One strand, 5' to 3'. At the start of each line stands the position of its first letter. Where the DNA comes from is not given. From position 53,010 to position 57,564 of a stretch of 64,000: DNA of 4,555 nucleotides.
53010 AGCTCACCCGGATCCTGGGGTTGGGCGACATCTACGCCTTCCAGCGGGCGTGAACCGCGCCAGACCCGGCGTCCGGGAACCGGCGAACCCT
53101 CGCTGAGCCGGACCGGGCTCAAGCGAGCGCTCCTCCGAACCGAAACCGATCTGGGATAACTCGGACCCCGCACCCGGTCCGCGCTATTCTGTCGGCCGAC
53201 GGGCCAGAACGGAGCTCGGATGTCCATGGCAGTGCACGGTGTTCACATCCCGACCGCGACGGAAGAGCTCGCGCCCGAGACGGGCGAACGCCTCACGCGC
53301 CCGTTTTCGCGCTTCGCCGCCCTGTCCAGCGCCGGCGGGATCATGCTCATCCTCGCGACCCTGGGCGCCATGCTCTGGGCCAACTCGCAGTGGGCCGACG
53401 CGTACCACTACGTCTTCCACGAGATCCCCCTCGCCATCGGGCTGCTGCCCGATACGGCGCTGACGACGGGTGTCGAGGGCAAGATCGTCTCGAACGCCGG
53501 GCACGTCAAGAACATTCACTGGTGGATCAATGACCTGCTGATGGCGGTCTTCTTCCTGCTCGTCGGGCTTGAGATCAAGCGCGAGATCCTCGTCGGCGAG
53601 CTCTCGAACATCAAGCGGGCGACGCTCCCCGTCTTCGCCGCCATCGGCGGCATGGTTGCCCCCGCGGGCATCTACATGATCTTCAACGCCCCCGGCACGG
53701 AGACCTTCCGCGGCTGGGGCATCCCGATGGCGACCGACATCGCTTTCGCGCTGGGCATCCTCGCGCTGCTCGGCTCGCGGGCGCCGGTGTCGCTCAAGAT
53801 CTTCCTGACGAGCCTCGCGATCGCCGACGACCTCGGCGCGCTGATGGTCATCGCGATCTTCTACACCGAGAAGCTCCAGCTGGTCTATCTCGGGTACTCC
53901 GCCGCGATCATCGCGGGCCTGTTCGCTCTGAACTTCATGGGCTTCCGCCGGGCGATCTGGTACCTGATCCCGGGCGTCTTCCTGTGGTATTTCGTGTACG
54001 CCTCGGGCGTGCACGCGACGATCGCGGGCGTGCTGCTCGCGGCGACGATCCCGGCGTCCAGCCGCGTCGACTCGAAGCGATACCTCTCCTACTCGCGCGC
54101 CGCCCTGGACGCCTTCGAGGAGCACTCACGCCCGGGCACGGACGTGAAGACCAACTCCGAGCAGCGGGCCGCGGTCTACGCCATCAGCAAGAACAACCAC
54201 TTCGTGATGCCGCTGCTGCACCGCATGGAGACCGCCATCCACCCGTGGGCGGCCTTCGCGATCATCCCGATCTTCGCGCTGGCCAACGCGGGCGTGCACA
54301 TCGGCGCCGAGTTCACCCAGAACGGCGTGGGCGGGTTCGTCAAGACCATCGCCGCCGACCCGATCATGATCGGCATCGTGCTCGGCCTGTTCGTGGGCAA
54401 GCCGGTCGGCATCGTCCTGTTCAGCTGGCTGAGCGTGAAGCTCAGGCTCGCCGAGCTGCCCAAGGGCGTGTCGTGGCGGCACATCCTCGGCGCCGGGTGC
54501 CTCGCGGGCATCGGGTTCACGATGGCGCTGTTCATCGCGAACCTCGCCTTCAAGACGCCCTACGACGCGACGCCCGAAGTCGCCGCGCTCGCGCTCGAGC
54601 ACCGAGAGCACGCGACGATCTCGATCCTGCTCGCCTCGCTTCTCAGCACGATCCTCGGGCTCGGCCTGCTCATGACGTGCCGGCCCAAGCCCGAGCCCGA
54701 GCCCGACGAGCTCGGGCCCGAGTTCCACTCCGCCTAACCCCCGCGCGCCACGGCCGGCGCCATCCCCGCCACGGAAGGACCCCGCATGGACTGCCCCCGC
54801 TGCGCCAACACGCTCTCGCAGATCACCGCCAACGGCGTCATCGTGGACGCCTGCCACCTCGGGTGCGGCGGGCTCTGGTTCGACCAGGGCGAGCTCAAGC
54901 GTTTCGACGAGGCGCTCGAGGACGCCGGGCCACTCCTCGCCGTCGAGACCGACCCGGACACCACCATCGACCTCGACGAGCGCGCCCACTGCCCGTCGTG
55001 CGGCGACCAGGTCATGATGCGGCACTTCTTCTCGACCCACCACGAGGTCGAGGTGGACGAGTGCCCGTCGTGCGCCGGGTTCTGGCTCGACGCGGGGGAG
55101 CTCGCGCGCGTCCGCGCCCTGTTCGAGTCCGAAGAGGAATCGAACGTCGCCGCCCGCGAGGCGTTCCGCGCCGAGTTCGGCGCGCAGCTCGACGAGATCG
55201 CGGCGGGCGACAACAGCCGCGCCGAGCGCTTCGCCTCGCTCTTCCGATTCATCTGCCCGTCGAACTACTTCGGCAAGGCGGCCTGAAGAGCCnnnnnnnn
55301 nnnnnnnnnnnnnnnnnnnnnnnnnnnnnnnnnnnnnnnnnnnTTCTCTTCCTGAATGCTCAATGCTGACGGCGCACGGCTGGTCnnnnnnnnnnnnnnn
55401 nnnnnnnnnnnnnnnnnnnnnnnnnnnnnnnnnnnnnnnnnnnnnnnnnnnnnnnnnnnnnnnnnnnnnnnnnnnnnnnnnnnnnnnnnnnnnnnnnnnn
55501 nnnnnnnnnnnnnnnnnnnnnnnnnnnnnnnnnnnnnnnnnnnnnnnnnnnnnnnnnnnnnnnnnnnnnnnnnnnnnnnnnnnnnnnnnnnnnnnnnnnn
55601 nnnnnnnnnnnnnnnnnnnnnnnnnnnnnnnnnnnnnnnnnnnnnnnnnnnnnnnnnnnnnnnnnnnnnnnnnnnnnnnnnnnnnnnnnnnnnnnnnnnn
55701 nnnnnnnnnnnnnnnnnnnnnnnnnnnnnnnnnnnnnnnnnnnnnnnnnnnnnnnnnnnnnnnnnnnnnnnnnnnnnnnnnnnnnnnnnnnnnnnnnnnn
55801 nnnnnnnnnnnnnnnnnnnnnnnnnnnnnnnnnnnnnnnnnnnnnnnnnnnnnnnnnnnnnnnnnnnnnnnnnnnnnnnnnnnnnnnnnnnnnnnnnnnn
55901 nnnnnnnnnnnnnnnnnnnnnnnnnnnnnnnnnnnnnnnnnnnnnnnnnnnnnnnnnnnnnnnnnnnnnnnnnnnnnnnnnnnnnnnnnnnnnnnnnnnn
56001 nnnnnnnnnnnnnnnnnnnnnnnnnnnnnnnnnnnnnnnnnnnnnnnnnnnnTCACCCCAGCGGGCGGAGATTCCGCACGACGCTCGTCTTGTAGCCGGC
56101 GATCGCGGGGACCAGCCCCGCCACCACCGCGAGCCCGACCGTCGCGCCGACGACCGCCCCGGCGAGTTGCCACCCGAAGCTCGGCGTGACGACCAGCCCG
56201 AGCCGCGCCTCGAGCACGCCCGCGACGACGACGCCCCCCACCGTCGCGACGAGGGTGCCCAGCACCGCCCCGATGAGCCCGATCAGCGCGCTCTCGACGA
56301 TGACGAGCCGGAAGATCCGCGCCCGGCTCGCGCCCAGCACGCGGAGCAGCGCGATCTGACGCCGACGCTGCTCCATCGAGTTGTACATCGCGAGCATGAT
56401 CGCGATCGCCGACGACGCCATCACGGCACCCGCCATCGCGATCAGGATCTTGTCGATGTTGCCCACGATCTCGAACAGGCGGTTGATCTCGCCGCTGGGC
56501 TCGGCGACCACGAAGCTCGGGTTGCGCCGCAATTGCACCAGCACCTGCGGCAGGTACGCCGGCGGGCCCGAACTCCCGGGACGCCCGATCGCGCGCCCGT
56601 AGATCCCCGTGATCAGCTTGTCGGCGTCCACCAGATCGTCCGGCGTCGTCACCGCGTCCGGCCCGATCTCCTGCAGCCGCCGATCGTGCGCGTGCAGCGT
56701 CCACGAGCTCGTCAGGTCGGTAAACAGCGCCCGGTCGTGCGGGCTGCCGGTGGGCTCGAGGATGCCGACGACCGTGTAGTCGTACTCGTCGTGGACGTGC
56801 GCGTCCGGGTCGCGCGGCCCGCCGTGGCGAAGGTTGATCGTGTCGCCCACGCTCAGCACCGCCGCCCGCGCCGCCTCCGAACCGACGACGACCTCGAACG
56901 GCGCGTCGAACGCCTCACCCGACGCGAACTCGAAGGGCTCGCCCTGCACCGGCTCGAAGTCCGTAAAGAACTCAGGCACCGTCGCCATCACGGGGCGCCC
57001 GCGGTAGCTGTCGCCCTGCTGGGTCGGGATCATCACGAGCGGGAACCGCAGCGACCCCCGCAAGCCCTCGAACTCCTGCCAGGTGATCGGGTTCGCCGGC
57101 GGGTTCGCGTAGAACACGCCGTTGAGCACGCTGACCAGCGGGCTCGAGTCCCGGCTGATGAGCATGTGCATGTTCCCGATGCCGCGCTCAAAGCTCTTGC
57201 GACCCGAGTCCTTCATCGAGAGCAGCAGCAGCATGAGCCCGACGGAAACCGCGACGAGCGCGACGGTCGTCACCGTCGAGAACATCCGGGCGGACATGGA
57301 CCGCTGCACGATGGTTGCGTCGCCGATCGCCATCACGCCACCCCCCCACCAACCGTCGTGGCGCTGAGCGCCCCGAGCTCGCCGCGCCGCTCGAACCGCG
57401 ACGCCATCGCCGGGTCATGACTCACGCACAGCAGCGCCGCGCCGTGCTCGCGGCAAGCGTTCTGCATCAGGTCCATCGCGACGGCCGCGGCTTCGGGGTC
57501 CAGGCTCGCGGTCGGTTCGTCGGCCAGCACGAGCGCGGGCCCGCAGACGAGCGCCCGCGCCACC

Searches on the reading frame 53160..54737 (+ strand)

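Call 48: search_protein_families(library=pfam, max_evalue=0.00001, proteins=[window:53160-54737:+])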
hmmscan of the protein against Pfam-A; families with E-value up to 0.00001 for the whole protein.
window:53160-54737:+ (525 aa): 1 family
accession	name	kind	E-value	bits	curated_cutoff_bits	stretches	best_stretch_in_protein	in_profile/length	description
PF06965.17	Na_H_antiport_1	-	4.6e-136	454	23.5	1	51-503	2-373/374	Na+/H+ antiporter 1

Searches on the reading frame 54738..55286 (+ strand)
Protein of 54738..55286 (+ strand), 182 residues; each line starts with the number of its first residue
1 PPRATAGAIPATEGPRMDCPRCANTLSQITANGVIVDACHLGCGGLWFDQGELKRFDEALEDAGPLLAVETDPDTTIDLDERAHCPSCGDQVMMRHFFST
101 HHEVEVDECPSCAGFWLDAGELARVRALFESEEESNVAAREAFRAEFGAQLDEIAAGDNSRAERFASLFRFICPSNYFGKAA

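Call 48: search_protein_families(library=pfam, max_evalue=0.00001, proteins=[window:54738-55286:+])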
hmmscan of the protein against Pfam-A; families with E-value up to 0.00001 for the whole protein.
window:54738-55286:+ (182 aa): 1 family
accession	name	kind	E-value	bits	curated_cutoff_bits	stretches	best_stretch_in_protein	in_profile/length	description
PF13453.11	Zn_ribbon_TFIIB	-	1.1e-24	85.9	22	2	18-55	1-37/41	Transcription factor zinc-finger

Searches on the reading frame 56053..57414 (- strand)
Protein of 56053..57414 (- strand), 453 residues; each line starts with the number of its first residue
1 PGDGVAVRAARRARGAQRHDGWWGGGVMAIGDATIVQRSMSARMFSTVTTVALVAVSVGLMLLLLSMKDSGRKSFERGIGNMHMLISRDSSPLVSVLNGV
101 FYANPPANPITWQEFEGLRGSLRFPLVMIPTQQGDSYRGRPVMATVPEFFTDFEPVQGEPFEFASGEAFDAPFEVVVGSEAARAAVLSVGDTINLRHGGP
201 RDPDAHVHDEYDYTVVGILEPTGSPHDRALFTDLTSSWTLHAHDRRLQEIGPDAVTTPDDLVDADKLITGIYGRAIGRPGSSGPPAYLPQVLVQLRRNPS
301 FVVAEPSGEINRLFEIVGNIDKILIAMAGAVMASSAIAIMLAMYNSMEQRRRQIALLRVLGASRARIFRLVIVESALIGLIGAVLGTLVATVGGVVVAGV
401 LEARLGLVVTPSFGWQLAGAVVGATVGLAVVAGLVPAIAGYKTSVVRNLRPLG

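Call 48: search_protein_families(library=pfam, max_evalue=0.00001, proteins=[window:56053-57414:-])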
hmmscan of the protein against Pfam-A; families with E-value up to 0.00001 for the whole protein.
window:56053-57414:- (453 aa): 2 families
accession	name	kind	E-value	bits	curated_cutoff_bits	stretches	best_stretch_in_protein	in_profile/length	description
PF02687.27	FtsX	-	3.1e-14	53.5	25.5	1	326-444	2-119/120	FtsX-like permease C-terminal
PF12704.14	MacB_PCD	-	5.1e-13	50.2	27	1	47-237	1-176/207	MacB-like periplasmic core domain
